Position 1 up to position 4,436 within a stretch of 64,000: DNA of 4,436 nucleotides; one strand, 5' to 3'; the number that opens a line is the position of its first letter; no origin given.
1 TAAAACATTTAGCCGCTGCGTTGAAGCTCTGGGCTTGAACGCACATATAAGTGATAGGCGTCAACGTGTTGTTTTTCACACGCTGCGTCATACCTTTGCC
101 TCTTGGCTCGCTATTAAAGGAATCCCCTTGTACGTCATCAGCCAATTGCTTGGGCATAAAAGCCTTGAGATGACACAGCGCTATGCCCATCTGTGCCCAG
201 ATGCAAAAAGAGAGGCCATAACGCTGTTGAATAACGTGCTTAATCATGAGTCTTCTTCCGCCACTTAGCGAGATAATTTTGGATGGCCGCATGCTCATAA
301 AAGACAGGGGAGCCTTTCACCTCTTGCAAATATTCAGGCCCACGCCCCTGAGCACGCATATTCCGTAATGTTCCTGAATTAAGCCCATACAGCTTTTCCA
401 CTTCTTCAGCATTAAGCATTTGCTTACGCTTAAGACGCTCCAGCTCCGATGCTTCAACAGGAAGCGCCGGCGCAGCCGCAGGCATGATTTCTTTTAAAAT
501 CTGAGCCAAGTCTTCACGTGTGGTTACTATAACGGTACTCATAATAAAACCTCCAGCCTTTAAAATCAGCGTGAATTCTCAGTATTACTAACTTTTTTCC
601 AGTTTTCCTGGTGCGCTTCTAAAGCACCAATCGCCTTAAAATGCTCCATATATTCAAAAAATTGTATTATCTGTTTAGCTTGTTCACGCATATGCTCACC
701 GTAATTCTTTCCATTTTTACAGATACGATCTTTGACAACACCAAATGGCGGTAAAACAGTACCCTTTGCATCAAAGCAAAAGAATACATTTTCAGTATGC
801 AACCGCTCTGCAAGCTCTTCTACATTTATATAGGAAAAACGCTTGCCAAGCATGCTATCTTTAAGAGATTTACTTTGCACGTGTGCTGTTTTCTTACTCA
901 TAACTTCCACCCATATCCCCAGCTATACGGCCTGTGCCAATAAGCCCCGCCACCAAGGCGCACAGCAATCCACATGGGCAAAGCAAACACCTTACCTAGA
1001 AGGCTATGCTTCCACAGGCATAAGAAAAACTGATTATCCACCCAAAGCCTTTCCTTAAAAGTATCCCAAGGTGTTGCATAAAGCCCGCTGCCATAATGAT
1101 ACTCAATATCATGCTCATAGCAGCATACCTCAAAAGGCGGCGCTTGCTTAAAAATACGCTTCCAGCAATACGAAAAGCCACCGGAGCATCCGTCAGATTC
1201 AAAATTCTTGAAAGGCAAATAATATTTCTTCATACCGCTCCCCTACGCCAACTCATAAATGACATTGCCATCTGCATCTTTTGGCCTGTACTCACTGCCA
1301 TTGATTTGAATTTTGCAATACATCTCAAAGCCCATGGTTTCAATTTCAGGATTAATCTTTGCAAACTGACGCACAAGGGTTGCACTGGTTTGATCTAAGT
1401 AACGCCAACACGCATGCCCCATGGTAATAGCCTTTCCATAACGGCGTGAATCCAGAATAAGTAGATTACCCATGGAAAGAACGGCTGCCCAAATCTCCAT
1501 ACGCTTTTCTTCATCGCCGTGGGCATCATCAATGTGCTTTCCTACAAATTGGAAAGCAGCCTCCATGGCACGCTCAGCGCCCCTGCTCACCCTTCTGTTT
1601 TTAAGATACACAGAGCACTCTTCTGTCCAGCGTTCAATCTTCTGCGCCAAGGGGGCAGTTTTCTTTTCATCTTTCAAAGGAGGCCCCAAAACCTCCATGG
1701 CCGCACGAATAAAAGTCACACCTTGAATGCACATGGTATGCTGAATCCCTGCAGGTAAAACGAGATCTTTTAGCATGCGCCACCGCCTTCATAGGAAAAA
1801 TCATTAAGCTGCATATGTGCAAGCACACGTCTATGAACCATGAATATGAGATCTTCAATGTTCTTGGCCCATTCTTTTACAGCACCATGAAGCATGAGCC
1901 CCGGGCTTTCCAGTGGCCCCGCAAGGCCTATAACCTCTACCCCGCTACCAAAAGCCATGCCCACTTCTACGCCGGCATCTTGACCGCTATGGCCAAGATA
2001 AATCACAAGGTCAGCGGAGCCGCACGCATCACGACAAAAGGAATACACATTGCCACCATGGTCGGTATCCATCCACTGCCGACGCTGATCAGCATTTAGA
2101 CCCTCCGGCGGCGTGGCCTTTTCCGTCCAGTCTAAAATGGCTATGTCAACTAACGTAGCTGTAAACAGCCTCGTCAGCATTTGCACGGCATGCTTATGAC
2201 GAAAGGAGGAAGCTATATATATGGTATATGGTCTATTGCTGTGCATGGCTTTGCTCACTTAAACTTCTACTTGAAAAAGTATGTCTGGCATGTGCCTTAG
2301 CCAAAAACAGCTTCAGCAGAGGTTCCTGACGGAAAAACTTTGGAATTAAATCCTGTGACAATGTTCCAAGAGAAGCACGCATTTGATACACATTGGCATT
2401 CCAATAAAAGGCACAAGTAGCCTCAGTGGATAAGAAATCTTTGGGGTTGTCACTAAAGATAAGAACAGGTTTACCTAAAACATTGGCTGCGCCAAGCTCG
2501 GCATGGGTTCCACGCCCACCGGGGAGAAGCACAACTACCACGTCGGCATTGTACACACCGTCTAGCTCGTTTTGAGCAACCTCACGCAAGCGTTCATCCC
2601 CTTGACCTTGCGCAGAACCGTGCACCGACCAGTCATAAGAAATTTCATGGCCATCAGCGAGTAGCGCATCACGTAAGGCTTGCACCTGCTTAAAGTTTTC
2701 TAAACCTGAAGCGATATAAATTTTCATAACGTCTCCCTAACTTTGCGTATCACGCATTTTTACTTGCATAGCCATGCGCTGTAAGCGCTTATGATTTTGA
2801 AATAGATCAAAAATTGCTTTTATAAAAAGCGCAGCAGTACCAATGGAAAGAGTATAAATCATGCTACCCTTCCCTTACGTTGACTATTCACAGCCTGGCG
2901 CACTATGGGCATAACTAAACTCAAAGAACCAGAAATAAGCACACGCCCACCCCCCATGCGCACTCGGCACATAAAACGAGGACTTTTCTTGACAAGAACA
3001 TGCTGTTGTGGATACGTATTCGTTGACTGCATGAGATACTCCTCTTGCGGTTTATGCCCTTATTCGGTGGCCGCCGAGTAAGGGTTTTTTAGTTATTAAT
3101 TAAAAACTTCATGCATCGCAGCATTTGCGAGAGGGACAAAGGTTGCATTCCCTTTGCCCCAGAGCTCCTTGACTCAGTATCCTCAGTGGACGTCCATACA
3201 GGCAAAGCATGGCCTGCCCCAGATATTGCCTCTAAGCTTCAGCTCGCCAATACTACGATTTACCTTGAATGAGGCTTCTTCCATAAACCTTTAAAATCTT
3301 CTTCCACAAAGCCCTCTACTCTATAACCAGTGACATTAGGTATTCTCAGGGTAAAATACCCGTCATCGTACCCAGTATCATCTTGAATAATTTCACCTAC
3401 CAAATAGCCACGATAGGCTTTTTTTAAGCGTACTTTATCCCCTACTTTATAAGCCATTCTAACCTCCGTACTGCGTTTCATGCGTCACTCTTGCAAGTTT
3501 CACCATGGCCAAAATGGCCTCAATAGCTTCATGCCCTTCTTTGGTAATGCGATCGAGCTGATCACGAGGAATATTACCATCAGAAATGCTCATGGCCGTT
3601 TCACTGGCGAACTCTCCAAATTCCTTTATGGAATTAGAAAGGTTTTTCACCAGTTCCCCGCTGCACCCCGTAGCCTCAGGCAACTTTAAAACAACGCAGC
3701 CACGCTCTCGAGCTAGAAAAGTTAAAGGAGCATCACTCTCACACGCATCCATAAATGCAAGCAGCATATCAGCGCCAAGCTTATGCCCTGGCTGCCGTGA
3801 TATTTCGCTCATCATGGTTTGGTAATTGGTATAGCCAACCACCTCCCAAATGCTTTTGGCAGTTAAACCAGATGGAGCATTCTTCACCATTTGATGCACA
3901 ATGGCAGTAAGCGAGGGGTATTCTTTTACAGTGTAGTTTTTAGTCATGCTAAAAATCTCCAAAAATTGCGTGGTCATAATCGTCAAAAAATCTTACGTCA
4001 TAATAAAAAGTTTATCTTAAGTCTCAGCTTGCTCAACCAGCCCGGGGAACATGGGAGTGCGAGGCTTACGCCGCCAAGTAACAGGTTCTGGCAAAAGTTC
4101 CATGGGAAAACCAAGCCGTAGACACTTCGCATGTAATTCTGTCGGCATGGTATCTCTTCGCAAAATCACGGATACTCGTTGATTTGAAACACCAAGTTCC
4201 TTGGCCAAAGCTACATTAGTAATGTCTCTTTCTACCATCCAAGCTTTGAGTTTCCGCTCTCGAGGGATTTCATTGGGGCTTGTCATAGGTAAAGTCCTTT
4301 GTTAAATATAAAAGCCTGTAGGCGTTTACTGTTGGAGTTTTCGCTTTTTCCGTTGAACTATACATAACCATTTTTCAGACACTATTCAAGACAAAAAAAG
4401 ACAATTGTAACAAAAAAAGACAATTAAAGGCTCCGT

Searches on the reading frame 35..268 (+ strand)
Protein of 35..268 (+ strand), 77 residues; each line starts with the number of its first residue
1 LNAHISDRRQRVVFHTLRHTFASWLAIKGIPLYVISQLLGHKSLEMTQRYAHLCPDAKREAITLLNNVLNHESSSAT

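Call 24: search_protein_families(library=pfam, proteins=[window:35-268:+], max_evalue=0.01)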
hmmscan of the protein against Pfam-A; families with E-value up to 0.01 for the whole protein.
window:35-268:+ (77 aa): 1 family
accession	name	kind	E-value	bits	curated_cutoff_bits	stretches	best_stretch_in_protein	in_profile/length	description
PF00589.27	Phage_integrase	-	6.3e-15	55.8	27.1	1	8-53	123-168/172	Phage integrase family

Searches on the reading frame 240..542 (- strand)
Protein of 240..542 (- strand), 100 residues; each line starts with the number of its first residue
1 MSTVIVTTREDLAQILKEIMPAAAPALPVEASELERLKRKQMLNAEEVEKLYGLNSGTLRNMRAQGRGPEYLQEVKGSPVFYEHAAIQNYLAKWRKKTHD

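Call 24: search_protein_families(library=pfam, proteins=[window:240-542:-], max_evalue=0.01)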
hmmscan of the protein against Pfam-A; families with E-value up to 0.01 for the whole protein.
window:240-542:- (100 aa): 1 family
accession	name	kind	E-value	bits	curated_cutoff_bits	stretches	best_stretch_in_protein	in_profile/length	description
PF12728.13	HTH_17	-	4.4e-05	24.1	27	1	42-93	1-49/51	Helix-turn-helix domain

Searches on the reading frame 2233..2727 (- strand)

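Call 24: search_protein_families(library=pfam, proteins=[window:2233-2727:-], max_evalue=0.01)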
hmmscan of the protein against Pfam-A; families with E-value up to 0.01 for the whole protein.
window:2233-2727:- (164 aa): 1 family
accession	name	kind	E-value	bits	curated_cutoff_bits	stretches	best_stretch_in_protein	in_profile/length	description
PF05014.21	Nuc_deoxyrib_tr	-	1.3e-09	38.6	28.8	1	3-97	1-102/117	Nucleoside 2-deoxyribosyltransferase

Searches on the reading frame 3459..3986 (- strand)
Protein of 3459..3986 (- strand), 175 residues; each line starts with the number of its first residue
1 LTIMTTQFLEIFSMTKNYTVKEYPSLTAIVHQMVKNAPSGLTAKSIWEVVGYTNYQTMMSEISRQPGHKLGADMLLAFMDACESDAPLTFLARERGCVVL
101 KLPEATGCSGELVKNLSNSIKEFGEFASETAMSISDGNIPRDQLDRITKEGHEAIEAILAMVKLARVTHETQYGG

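Call 24: search_protein_families(library=pfam, proteins=[window:3459-3986:-], max_evalue=0.01)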
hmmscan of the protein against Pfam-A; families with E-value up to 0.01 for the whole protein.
window:3459-3986:- (175 aa): 1 family
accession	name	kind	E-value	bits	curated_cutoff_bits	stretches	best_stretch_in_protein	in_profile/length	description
PF06892.16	Phage_CP76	-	3.5e-17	63.1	26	1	28-162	5-140/146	Phage regulatory protein CII (CP76)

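Call 78: find_related_loci(query=window:3459-3986:-, collection=genome_contigs, flank=10000)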
Query window:3459-3986:- (175 aa) in genome_contigs; peptide patterns used: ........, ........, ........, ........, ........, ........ (x = any residue, [..] = any of these).
89 stretches matched a pattern; 2 encode a relative of the query (tblastn E <= 1e-3); 2 distinct loci.
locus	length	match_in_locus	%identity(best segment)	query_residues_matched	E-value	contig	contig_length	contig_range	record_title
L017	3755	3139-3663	95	1-175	4e-118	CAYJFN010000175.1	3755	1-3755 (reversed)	MAG TPA_asm: uncultured Arcobacteraceae bacterium isolate ERP123703_co3_250 genome assembly, contig: NODE_25922_length_3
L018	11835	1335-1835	55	10-174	1e-57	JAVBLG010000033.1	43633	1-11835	MAG: Desulfovibrionaceae bacterium isolate EPI_MAG_00017 c_000011954418, whole genome shotgun sequence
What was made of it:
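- Tried and rejected: The only genome hits to the CII gene are MAGs labelled Arcobacteraceae and Desulfovibrionaceae (call 78).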

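Call 83: search_protein_families(library=padloc, proteins=[L017:591-1847:+], max_evalue=0.01)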
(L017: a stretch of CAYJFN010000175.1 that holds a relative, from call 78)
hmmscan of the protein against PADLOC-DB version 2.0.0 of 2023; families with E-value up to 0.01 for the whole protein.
L017:591-1847:+ (418 aa): 0 families

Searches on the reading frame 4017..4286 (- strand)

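Call 24: search_protein_families(library=pfam, proteins=[window:4017-4286:-], max_evalue=0.01)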
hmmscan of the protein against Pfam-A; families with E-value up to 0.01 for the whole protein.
window:4017-4286:- (89 aa): 5 families
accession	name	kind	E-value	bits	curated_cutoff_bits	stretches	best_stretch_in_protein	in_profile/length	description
PF01381.28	HTH_3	-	5.6e-05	23.5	23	1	13-50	1-38/55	Helix-turn-helix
PF07022.19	Phage_CI_repr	-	0.00035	21.3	22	1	26-55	17-46/65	Bacteriophage CI repressor helix-turn-helix domain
PF13412.12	HTH_24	-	0.0052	16.8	21.9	1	21-44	17-40/48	Winged helix-turn-helix DNA-binding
PF04967.18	HTH_10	-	0.0056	16.9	23.1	1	19-44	21-46/53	HTH DNA binding domain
PF15943.11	YdaS_toxin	-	0.0074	16.5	30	0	25-50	12-38/65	Bacterial toxin YdaS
